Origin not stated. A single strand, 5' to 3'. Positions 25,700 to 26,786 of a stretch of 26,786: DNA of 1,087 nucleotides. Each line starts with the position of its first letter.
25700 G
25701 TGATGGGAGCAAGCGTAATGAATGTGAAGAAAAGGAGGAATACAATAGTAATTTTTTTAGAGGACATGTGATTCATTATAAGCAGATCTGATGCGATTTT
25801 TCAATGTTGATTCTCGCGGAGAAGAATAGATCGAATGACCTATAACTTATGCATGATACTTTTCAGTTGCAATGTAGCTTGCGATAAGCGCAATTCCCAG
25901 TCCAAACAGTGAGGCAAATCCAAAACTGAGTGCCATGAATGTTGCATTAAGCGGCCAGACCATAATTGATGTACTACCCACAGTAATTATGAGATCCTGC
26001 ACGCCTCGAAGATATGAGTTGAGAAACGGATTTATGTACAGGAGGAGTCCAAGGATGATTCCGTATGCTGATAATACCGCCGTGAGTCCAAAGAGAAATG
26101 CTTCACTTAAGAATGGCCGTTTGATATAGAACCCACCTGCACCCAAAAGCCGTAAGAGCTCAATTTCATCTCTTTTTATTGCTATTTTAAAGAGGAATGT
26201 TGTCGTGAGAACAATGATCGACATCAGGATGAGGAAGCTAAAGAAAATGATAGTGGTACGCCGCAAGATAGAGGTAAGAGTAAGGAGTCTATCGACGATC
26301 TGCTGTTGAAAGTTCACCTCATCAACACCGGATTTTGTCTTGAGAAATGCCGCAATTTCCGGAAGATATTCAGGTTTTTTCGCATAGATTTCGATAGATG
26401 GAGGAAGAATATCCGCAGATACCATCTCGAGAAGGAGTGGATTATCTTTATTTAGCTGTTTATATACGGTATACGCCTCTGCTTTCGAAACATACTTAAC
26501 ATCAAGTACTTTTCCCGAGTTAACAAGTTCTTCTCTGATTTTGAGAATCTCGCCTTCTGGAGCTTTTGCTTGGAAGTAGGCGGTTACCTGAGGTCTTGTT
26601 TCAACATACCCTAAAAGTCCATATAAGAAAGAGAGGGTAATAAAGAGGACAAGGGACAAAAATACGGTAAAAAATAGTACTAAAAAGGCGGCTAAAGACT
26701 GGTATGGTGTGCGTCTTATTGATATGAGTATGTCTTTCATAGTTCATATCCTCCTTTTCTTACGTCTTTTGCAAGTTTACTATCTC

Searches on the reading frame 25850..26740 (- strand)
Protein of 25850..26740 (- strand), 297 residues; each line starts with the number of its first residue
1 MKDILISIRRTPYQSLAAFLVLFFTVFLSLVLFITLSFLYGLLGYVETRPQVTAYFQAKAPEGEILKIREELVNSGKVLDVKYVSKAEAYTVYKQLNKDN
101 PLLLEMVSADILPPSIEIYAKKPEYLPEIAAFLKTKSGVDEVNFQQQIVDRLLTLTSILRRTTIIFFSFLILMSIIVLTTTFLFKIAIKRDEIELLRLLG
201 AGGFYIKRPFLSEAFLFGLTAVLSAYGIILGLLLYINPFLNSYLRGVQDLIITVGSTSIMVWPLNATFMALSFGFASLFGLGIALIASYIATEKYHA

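Call 4: search_protein_families(library=pfam, proteins=[window:25850-26740:-], max_evalue=1)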
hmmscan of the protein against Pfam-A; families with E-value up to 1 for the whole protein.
window:25850-26740:- (297 aa): 2 families
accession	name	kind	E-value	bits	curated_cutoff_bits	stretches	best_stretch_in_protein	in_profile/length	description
PF18075.7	FtsX_ECD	-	3.9e-16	59.9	23.5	1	51-142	2-96/96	FtsX extracellular domain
PF02687.27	FtsX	-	1.8e-08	34.9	25.5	1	164-292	1-112/120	FtsX-like permease C-terminal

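Call 16: search_protein_families(library=ncbifam, proteins=[window:25850-26740:-], max_evalue=0.01)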
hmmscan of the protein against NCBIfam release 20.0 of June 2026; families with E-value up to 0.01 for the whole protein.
window:25850-26740:- (297 aa): 6 families
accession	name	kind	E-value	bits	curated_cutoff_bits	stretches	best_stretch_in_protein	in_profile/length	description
TIGR00439.2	FtsX_Gneg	equivalog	6.9e-38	130.5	255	1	5-245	9-252/292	permease-like cell division protein FtsX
NF038347.1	FtsX_Gpos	exception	8.2e-31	107.5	225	1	3-295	10-294/296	permease-like cell division protein FtsX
NF038346.1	FtsX_actino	exception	1.1e-27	97.2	250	1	59-295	75-305/308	permease-like cell division protein FtsX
TIGR02212.1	lolCE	equivalog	0.0005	19.1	362.45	1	80-237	191-341/411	lipoprotein-releasing ABC transporter permease subunit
TIGR02213.1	lolE_release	exception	0.0052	15.7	540.35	1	164-251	268-353/411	lipoprotein-releasing ABC transporter permease subunit LolE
NF008357.0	PRK11146.1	exception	0.0099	14.7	439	0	169-245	276-350/414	lipoprotein-releasing ABC transporter permease subunit LolE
